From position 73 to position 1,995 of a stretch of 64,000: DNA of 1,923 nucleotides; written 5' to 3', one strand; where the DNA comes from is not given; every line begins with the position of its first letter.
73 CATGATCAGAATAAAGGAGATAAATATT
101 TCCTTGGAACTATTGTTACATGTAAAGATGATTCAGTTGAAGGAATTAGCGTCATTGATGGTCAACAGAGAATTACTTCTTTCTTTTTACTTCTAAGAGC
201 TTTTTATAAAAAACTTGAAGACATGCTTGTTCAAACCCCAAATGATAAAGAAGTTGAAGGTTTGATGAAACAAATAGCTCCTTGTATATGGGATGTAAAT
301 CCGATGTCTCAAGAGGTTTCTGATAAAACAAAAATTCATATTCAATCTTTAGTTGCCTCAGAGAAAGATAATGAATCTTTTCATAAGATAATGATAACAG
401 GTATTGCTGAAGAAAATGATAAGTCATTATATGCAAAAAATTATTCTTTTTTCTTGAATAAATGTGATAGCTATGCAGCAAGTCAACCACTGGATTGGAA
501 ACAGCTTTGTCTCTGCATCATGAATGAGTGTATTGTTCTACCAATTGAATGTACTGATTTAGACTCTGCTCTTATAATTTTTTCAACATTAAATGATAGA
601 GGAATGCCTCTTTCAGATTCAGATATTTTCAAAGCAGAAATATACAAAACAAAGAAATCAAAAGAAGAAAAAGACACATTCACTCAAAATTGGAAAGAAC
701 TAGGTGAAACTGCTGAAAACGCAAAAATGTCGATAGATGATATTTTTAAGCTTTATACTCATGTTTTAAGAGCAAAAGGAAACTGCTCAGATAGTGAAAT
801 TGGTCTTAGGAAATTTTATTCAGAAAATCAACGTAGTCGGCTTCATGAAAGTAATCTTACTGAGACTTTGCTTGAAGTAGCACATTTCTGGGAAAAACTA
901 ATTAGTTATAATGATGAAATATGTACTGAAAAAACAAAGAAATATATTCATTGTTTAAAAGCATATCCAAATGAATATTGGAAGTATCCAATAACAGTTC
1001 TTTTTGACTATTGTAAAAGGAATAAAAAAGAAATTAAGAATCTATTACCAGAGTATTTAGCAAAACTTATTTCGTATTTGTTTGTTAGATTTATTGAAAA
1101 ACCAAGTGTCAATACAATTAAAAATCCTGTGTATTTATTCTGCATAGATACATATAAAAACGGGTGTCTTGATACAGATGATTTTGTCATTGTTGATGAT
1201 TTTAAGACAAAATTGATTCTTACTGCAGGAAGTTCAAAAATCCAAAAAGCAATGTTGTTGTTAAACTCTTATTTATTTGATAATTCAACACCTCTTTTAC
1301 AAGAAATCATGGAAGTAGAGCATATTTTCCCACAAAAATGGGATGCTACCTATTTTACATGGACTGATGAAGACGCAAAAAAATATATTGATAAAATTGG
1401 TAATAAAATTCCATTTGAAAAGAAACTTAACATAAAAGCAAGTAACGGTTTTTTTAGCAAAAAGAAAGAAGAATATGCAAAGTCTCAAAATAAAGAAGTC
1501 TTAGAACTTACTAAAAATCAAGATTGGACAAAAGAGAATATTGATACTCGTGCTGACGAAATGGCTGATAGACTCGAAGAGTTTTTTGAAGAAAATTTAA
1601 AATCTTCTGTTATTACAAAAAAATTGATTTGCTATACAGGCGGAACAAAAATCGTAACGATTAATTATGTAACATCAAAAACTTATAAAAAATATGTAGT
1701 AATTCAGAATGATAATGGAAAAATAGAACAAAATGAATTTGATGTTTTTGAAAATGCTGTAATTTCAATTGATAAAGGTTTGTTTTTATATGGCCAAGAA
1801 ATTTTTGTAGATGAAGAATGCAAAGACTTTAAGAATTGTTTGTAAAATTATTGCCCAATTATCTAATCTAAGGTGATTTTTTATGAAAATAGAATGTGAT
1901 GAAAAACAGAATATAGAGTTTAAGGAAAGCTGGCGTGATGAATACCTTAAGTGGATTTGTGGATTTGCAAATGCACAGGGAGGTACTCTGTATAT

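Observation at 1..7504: Four-gene defence operon built around a Type III Res-like helicase-nuclease with no methyltransferase in view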

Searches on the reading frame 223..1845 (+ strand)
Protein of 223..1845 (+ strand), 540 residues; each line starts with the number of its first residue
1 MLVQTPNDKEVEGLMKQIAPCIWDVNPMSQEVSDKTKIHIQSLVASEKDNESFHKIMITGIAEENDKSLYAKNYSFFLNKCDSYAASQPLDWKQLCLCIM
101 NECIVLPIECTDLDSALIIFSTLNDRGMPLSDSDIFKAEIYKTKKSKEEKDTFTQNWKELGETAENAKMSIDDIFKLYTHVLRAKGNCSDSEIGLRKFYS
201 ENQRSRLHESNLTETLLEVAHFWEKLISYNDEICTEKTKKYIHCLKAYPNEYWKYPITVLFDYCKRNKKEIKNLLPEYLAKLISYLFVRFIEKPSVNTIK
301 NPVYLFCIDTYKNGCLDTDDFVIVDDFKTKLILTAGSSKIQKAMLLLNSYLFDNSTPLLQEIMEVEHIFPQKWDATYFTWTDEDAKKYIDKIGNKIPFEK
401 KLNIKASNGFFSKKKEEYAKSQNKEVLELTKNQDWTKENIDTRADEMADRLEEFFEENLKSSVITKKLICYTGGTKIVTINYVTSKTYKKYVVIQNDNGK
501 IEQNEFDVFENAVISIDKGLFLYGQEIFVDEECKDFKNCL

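Call 3: search_protein_families(library=pfam, proteins=[window:223-1845:+], max_evalue=0.01)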
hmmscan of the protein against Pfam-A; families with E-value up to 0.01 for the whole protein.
window:223-1845:+ (540 aa): 2 families
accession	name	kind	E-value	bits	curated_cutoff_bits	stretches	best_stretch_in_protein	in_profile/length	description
PF07510.16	GmrSD_C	-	2.4e-19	70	23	1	325-449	9-137/138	GmrSD restriction endonucleases, C-terminal domain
PF03235.19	GmrSD_N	-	1.5e-09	38.7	33.2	1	35-140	110-198/199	GmrSD restriction endonuclease, N-terminal domain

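Call 4: search_protein_families(library=padloc, proteins=[window:223-1845:+], max_evalue=0.01)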
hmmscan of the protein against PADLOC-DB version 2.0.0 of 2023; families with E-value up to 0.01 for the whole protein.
window:223-1845:+ (540 aa): 16 families
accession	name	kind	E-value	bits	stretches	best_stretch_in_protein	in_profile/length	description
PDLC04154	HEC-06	-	2e-28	97.4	1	44-451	136-560/569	-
PDLC04157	HEC-06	-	1.3e-27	94.6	1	38-449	122-549/558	-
PDLC04155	HEC-06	-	2.8e-25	86.8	2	361-450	460-553/562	-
PDLC02687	Orf5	-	7.3e-22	75.8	1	66-440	157-543/543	Orf5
PDLC02691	Orf5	-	3.2e-21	73.5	1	33-450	142-574/579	Orf5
PDLC02695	Orf5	-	9.8e-21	71.7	2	30-222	135-335/601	Orf5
PDLC02700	Orf5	-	3.6e-20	70.2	2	42-238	117-317/555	Orf5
PDLC02693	Orf5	-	1.6e-19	68.3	1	42-450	116-537/543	Orf5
PDLC02690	Orf5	-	2e-19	67.9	1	21-450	95-524/531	Orf5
PDLC02686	Orf5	-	6.1e-19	65.9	1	71-451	167-562/566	Orf5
PDLC02701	Orf5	-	1.6e-15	54.6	2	35-216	136-321/596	Orf5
PDLC02692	Orf5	-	2.2e-15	54.4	2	364-450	457-551/558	Orf5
PDLC02697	Orf5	-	2.7e-08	30.8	1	98-168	198-271/585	Orf5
PDLC02790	SspE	-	5.1e-06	22.8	1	94-147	278-331/776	SspE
PDLC02689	Orf5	-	2.3e-05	21.1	0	323-451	415-552/558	Orf5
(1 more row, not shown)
